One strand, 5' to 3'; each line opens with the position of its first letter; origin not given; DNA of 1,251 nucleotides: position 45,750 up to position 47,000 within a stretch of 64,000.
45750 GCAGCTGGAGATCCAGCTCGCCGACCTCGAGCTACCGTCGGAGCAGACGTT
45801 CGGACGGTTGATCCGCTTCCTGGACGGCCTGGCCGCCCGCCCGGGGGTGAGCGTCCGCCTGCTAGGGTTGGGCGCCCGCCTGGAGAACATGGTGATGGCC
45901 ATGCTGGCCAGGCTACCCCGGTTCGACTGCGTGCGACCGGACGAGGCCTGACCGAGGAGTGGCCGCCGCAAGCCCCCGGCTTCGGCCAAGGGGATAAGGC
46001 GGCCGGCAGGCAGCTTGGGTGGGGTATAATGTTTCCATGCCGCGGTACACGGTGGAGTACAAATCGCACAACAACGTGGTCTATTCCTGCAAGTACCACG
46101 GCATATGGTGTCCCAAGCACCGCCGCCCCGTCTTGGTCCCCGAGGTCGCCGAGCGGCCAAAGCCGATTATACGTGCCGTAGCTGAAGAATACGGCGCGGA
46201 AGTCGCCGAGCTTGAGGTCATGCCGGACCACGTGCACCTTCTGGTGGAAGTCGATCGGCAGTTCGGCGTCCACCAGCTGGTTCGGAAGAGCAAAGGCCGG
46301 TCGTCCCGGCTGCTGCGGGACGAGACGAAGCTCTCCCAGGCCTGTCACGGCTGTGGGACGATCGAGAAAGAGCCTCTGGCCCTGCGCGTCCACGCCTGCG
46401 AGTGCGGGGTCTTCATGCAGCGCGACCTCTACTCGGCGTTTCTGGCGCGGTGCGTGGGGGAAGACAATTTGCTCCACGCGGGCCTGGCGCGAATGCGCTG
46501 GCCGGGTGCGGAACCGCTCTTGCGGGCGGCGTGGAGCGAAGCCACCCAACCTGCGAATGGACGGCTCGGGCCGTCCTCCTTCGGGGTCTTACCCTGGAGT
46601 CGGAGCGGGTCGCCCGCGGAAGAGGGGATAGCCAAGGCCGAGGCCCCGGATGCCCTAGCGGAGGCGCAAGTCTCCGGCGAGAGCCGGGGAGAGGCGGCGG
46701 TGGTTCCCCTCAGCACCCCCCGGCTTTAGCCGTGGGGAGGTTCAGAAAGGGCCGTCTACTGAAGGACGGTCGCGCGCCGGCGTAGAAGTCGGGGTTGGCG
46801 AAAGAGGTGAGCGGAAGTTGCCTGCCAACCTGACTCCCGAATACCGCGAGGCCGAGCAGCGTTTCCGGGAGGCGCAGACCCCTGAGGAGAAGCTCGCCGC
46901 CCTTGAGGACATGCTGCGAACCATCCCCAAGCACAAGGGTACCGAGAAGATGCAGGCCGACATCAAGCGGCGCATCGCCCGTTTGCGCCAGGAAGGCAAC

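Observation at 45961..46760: Decayed IS200/IS605 element: single ORF fusing the TnpA HuH N-terminus to the TnpB C-terminal zinc ribbon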

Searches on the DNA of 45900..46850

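Call 35: search_rna_families(source=window, start=45900, end=46850, threshold=evalue, max_evalue=10)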
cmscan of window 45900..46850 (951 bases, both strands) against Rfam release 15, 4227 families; matches with E-value up to 10: 6.
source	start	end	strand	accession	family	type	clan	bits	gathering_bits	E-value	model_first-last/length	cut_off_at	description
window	46674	46733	-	RF00946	mir-1225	Gene; miRNA;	-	21.5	91.5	1.6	1-90/90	no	mir-1225 microRNA precursor family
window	46675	46732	+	RF00891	mir-671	Gene; miRNA;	-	17.7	65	6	1-84/84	no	mir-671 microRNA precursor family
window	46677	46730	+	RF00707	mir-197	Gene; miRNA;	-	17.6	74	6.2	1-75/75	no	mir-197 microRNA precursor family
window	46672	46739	+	RF03766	mir-3155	Gene; miRNA;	-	17.3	70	1.6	1-56/56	no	mir-3155 microRNA precursor family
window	46674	46734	+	RF03778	mir-483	Gene; miRNA;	-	15.4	60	8.7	1-75/75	no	mir-483 microRNA precursor family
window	46640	46753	+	RF00062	HgcC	Gene;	-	11.8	50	6.3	1-130/130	no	HgcC family RNA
